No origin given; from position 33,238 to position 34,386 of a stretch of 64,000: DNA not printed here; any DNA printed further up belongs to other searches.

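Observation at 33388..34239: NuoB/HycG-like subunit without cluster cysteines, fused to a half-degenerate ferredoxin domain that retains exactly one 4-Cys set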

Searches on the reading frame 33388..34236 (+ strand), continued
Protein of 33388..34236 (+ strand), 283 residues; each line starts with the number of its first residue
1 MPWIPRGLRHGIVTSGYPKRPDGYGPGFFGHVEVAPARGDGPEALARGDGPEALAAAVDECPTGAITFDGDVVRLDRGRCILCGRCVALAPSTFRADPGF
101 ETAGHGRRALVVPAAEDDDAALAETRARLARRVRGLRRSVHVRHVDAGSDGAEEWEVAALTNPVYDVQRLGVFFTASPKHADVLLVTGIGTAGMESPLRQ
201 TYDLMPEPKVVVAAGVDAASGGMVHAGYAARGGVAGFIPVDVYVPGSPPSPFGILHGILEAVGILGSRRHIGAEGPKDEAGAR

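Call 20: search_solved_structures(query=window:33388-34236:+, max_evalue=0.01, show_alignments=4)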
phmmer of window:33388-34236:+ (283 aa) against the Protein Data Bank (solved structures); distinct sequences matched with E-value up to 0.01: 48.
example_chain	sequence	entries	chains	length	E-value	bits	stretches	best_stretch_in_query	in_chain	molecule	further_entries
7z0s_G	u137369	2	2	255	3.8e-32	115.3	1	112-280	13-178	Formate hydrogenlyase subunit 7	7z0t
6cfw_J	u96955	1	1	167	1.4e-25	93.8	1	126-276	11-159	Probable membrane-bound hydrogenase subunit mbhJ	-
6g2j_B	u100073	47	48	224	7.2e-24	88.2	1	158-261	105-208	NADH dehydrogenase [ubiquinone] iron-sulfur protein 7, mitochondrial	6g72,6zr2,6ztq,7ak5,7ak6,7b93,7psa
7zeb_6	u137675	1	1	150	7.3e-24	88.1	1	158-261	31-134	NADH dehydrogenase [ubiquinone] iron-sulfur protein 7, mitochondrial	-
5lc5_B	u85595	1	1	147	7.4e-24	88.1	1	158-261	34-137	NADH dehydrogenase [ubiquinone] iron-sulfur protein 7, mitochondrial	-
9w2u_B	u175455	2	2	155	8e-24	88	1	158-261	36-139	NADH dehydrogenase [ubiquinone] iron-sulfur protein 7, mitochondrial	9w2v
7v2c_C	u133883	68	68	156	8.1e-24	88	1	158-261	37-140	NADH dehydrogenase [ubiquinone] iron-sulfur protein 7,mitochondrial | NADH dehydrogenase [ubiquinone] iron-sulfur protein 7, mitochondrial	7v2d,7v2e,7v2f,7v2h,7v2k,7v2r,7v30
7zd6_6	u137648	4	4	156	8.1e-24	88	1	158-261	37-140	NADH dehydrogenase [ubiquinone] iron-sulfur protein 7, mitochondrial | Complex I-20kD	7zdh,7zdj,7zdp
5xtb_C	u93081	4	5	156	8.7e-24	87.9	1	158-261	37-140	NADH dehydrogenase [ubiquinone] iron-sulfur protein 7, mitochondrial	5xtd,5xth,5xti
9ti4_E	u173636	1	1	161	9.5e-24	87.8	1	158-261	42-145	NADH dehydrogenase [ubiquinone] iron-sulfur protein 7, mitochondrial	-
5ldw_B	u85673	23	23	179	1.1e-23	87.6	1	157-261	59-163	NADH dehydrogenase [ubiquinone] iron-sulfur protein 7, mitochondrial | Mitochondrial complex I, PSST subunit | NADH:ubiquinone oxidoreductase core subunit S7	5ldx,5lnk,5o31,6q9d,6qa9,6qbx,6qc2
7vxu_C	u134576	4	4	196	1.4e-23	87.2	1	158-261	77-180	Complex I-20kD | NADH dehydrogenase [ubiquinone] iron-sulfur protein 7, mitochondrial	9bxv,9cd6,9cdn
7qsd_B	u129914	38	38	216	1.5e-23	87.1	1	157-261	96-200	NADH dehydrogenase [ubiquinone] iron-sulfur protein 7, mitochondrial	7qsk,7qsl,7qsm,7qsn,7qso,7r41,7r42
6zk9_6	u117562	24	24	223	1.6e-23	87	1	157-261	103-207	Mitochondrial complex I, PSST subunit | Complex I-20kD | NADH dehydrogenase [ubiquinone] iron-sulfur protein 7, mitochondrial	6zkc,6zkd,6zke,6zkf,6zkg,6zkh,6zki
9cwt_C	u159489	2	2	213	1.6e-23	87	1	158-261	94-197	NADH dehydrogenase [ubiquinone] iron-sulfur protein 7, mitochondrial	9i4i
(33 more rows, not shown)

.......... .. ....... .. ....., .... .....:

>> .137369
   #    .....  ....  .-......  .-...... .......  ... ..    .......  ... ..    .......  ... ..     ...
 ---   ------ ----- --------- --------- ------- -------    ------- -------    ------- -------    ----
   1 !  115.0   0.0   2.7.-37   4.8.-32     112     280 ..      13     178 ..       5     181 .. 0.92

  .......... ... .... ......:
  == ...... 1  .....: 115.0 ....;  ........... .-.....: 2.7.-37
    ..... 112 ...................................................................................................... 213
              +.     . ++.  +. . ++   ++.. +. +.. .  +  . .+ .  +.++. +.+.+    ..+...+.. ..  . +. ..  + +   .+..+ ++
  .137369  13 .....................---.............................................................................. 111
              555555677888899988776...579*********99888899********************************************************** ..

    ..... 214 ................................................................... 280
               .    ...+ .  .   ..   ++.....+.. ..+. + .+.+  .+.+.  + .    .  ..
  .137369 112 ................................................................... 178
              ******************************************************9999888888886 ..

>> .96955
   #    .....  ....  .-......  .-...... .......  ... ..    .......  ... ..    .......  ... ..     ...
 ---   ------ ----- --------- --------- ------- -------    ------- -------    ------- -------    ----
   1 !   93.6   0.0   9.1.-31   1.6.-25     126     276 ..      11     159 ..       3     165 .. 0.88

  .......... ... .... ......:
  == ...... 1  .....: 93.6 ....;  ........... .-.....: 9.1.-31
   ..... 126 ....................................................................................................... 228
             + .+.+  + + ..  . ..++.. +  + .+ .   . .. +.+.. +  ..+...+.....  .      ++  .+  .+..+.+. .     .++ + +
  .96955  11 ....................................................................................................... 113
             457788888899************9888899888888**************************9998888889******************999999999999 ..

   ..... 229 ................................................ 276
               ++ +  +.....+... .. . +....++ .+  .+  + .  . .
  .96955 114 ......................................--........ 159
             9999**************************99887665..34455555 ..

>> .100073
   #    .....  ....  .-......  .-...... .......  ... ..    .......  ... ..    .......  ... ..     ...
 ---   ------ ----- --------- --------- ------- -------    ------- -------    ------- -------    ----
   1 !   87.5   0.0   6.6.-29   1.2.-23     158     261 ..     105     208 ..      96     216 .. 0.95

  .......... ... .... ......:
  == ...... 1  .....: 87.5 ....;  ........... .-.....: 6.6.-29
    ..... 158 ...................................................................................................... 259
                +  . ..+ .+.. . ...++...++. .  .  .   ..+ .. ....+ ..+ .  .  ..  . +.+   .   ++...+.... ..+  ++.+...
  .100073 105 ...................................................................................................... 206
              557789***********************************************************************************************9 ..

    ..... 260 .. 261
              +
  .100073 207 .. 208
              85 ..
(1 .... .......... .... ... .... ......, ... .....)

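Call 22: search_protein_representatives(protein=window:33388-34236:+)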
Query: 283 residues. Proteins with E-value up to 0.001 (for the whole library): 5209; up to 1e-10: 2250; up to 1e-30: 147. The best 150 are listed.
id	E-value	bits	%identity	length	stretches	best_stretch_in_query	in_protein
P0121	4.8e-96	338.2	61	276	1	1-270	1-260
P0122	7.1e-76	272.1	57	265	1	1-268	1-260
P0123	1.1e-69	251.7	58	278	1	5-272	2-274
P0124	1.4e-66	241.6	54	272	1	42-268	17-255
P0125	2.5e-66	240.7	57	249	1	1-209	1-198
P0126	3.8e-66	240.1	53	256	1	60-266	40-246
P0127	2.1e-62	227.8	45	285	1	3-268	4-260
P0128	1.9e-60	221.4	50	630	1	1-268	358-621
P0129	1.5e-59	218.5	62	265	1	82-249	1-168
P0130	1.8e-58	214.9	62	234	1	98-266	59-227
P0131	5.8e-55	203.4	62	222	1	96-263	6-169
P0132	2.1e-54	201.6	51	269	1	3-263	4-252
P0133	2.4e-54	201.4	61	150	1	89-237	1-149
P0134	7.2e-54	199.8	68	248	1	120-252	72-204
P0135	8.7e-54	199.5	60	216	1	74-235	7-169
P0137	5.0e-53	197.0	51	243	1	2-263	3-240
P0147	3.3e-45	171.4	46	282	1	3-271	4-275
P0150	4.1e-45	171.1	37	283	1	3-271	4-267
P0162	5.2e-42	160.9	44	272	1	3-260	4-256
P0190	5.0e-38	147.8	44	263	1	36-263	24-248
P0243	8.8e-33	130.6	37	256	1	35-263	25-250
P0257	8.9e-32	127.3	31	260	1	41-266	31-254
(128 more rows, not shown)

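Call 25: find_related_loci(query=A1, collection=genome_contigs, flank=8000)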
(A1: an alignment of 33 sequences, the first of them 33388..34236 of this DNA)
Query A1 (283 aa) in genome_contigs; peptide patterns used: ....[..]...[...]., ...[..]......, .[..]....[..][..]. (x = any residue, [..] = any of these).
600 stretches matched a pattern (row limit reached: there are more); 490 encode a relative of the query (tblastn E <= 1e-3); the best 80 are kept; 80 distinct loci.
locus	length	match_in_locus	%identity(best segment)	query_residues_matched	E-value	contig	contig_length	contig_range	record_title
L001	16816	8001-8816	87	1-272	7e-141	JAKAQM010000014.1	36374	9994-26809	MAG: Actinomycetes bacterium isolate YF2.bin68 NODE_904_length_36374_cov_5.570861, whole genome shotgun sequence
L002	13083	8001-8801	75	1-276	2e-122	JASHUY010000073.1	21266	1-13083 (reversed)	MAG: Acidimicrobiales bacterium isolate JOPF191 JOPF_NEAR_contig_351491, whole genome shotgun sequence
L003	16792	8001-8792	73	1-259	2e-112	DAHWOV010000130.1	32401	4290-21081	MAG TPA_asm: Acidimicrobiaceae bacterium isolate clean222 k141_1503099, whole genome shotgun sequence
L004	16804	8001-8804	66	1-278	7e-111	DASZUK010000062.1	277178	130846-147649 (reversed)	MAG TPA_asm: Acidimicrobiales bacterium isolate SMAG_U6102 k141_396331, whole genome shotgun sequence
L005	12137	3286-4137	72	1-276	7e-111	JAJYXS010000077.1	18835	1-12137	MAG: Actinomycetes bacterium isolate FK3.bin59 NODE_5789_length_18835_cov_1.584830, whole genome shotgun sequence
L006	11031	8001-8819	66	1-283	3e-110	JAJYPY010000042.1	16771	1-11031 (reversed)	MAG: Actinomycetes bacterium isolate DS3.bin89 NODE_3474_length_16771_cov_2.173576, whole genome shotgun sequence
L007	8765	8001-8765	70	1-264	3e-110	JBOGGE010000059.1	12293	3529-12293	MAG: Acidimicrobiales bacterium isolate TC-S_metabat2.bin.559 k127_860464, whole genome shotgun sequence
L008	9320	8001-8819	62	1-283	3e-104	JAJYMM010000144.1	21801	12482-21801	MAG: Actinomycetes bacterium isolate DBS2-4.bin131 NODE_4129_length_21801_cov_3.26105, whole genome shotgun sequence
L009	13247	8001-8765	61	1-266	1e-102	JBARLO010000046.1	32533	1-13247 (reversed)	MAG: Acidimicrobiales bacterium isolate MFD09904_ilm_asm_bin24 k127_159899, whole genome shotgun sequence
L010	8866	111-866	59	1-262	5e-102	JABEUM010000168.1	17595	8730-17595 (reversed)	MAG: Acidimicrobiaceae bacterium isolate MAG 3 k99_367261, whole genome shotgun sequence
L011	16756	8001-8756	64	3-267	5e-102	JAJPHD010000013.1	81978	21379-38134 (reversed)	MAG: Actinomycetota bacterium isolate Centralia_MAG_135 k107_9413213, whole genome shotgun sequence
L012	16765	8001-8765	63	1-265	2e-101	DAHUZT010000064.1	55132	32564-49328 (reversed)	MAG TPA_asm: Acidimicrobiaceae bacterium isolate clean285 k141_755699, whole genome shotgun sequence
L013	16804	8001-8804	65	1-269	4e-101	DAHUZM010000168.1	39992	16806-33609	MAG TPA_asm: Acidimicrobiaceae bacterium isolate clean1685 k141_159750, whole genome shotgun sequence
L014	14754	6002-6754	59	1-261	1e-100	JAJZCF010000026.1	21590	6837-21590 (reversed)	MAG: Actinomycetes bacterium isolate JA2.bin13 NODE_1517_length_21590_cov_64.508736, whole genome shotgun sequence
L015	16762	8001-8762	60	1-265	9e-101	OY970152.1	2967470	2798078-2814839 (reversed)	MAG: uncultured Acidimicrobiaceae bacterium isolate MFD04434.bin.c.1 genome assembly, chromosome: 1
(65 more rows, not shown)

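Call 43: find_encoding_contigs(protein=P0147, flank=8000, max_places=3)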
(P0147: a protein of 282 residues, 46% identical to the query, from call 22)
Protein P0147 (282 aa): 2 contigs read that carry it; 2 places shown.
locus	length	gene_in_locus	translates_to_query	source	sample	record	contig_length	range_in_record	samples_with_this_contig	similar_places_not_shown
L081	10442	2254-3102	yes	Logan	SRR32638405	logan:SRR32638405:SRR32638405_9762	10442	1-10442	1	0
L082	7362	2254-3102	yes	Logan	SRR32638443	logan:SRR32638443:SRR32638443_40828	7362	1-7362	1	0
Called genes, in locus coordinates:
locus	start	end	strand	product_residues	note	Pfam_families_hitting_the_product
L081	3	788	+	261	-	?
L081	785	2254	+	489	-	PF00329:Complex1_30kDa, PF00374:NiFeSe_Hases, PF00346:Complex1_49kDa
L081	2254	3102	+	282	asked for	PF01058:Oxidored_q6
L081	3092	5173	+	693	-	PF00361:Proton_antipo_M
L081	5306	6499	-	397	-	PF03773:ArsP_1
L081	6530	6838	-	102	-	PF02583:Trns_repr_metal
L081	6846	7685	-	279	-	PF01261:AP_endonuc_2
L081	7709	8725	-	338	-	PF01408:GFO_IDH_MocA, PF02894:GFO_IDH_MocA_C, PF22725:GFO_IDH_MocA_C3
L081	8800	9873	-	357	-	PF01244:Peptidase_M19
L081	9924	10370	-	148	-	PF08922:DUF1905, PF13376:OmdA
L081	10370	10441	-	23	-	?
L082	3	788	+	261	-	?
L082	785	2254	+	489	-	PF00329:Complex1_30kDa, PF00374:NiFeSe_Hases, PF00346:Complex1_49kDa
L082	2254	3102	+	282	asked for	PF01058:Oxidored_q6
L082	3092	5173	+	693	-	PF00361:Proton_antipo_M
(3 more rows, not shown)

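Call 47: list_cluster_members(proteins=[P0243, P0257, P0127, P0147, P0190, P0162, P0150, P0122, P0137])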
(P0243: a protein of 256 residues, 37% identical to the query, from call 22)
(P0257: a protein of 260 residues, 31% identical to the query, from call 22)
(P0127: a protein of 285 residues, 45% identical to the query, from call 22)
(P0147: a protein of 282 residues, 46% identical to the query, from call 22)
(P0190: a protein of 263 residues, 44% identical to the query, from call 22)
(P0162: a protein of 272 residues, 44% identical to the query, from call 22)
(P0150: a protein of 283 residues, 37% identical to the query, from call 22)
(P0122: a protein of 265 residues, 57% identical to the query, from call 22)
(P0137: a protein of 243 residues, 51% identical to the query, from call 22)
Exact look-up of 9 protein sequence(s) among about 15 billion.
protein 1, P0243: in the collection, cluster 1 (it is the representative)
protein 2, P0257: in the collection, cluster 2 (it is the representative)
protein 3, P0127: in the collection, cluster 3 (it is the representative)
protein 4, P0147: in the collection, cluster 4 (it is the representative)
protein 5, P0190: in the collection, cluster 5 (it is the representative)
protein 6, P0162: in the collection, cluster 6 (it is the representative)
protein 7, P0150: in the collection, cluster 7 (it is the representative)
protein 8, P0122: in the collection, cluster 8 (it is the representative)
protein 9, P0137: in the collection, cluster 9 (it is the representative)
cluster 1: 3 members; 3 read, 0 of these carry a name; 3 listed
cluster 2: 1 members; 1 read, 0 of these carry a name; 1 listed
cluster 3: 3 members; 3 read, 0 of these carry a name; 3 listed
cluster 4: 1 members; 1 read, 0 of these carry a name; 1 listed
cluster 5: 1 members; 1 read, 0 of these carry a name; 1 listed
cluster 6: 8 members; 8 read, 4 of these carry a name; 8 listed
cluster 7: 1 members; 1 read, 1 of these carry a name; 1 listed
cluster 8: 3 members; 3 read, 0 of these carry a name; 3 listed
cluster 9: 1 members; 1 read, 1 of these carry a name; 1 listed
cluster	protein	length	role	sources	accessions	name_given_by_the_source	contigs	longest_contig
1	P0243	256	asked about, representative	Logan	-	-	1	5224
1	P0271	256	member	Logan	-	-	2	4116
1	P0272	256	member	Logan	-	-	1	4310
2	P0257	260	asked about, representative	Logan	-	-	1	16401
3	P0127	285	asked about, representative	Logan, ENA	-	-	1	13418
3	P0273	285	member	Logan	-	-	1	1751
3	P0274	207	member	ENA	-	-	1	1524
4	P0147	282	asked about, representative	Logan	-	-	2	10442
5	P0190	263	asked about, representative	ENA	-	-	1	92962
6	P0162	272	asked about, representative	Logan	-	-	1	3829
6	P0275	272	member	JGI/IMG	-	Ni,Fe-hydrogenase III small subunit/NAD-dependent dihydropyrimidine dehydrogenase PreA ...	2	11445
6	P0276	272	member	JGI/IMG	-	Ni,Fe-hydrogenase III small subunit/NAD-dependent dihydropyrimidine dehydrogenase PreA ...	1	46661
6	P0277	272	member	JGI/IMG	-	Ni,Fe-hydrogenase III small subunit/NAD-dependent dihydropyrimidine dehydrogenase PreA ...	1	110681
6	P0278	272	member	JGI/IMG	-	Ni,Fe-hydrogenase III small subunit/NAD-dependent dihydropyrimidine dehydrogenase PreA ...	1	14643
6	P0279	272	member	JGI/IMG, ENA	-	-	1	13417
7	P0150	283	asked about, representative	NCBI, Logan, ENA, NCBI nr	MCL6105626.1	MAG: hypothetical protein M1483_08405 [Actinobacteria bacterium] | hypothetical protein [Actinomycetota bacterium]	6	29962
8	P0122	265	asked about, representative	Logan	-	-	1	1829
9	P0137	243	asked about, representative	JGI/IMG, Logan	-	Ni,Fe-hydrogenase III small subunit/ferredoxin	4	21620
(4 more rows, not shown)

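Call 48: find_encoding_contigs(protein=P0257, flank=9000, max_places=2)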
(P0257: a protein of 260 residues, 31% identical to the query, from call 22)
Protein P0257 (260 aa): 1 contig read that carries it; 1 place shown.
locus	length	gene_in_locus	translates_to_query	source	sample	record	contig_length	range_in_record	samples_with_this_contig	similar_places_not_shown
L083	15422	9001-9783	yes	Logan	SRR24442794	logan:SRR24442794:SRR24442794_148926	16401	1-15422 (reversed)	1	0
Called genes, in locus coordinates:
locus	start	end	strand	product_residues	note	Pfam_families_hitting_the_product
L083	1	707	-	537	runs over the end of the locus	PF00501:AMP-binding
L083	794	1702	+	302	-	PF08331:QueG_DUF1730, PF13484:Fer4_16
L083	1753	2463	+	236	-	PF20260:PUA_4, PF04452:Methyltrans_RNA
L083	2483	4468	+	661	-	PF00361:Proton_antipo_M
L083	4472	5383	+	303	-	PF00146:NADHdh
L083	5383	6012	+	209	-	-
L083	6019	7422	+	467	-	PF00361:Proton_antipo_M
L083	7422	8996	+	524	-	PF00329:Complex1_30kDa (weak), PF00346:Complex1_49kDa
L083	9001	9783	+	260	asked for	PF01058:Oxidored_q6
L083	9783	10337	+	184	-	PF02417:Chromate_transp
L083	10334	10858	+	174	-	PF02417:Chromate_transp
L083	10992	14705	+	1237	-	PF00989:PAS (weak), PF08447:PAS_3 (weak), PF08448:PAS_4 (weak), PF13426:PAS_9, PF01590:GAF, PF00512:HisKA, PF02518:HATPase_c, PF00072:Response_reg, +3 more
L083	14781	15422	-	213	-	?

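Call 49: find_encoding_contigs(protein=P0162, flank=9000, max_places=2)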
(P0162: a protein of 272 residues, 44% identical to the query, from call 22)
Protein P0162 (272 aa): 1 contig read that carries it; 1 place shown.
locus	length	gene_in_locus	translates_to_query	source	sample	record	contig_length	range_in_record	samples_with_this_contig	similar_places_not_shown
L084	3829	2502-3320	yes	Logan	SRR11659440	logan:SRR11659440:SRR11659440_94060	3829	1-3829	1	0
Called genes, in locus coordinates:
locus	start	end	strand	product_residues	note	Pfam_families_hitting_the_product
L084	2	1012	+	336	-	?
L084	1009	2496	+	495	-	PF00329:Complex1_30kDa, PF00374:NiFeSe_Hases (weak), PF00346:Complex1_49kDa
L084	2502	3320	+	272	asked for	PF12797:Fer4_2 (faint), PF12837:Fer4_6 (faint), PF13237:Fer4_10 (weak), PF14697:Fer4_21 (weak), PF12838:Fer4_7, PF13187:Fer4_9 (weak), PF00037:Fer4 (weak), PF01058:Oxidored_q6, +1 more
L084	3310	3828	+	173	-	?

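Call 65: predict_structure(alignment_id=A1)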
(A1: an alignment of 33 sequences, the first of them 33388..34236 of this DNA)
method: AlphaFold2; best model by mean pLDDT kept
length: 283 residues; sequences in the alignment: 33
mean_pLDDT: 69.1   pTM: 0.58
mean pLDDT of the five models: 69.1, 68.9, 66.7, 62.2, 61.9
residues with pLDDT >= 90: 44; 70-90: 110; 50-70: 59; < 50: 70
segments of 3 or more residues with pLDDT < 50: 1-28, 99-116, 218-221, 265-283
pLDDT, mean of each block of 10 residues (from residue 1): 32 33 45 64 67 92 86 78 83 72 33 53 68 70 85 76 82 93 88 88 89 67 57 80 78 83 55 43 44
secondary structure, 60 per line:
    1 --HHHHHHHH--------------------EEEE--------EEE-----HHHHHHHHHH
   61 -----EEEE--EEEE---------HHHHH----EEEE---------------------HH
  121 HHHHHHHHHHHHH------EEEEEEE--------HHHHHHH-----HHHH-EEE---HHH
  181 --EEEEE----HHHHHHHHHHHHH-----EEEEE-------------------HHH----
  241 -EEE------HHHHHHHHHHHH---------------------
elements in order: H3-10 E31-34 E43-45 H51-60 E66-69 E72-75 H85-89 E94-97 H119-133 E140-146 H155-161 H167-170 E172-174 E183-187 H192-204 E210-214 E242-244 H251-262
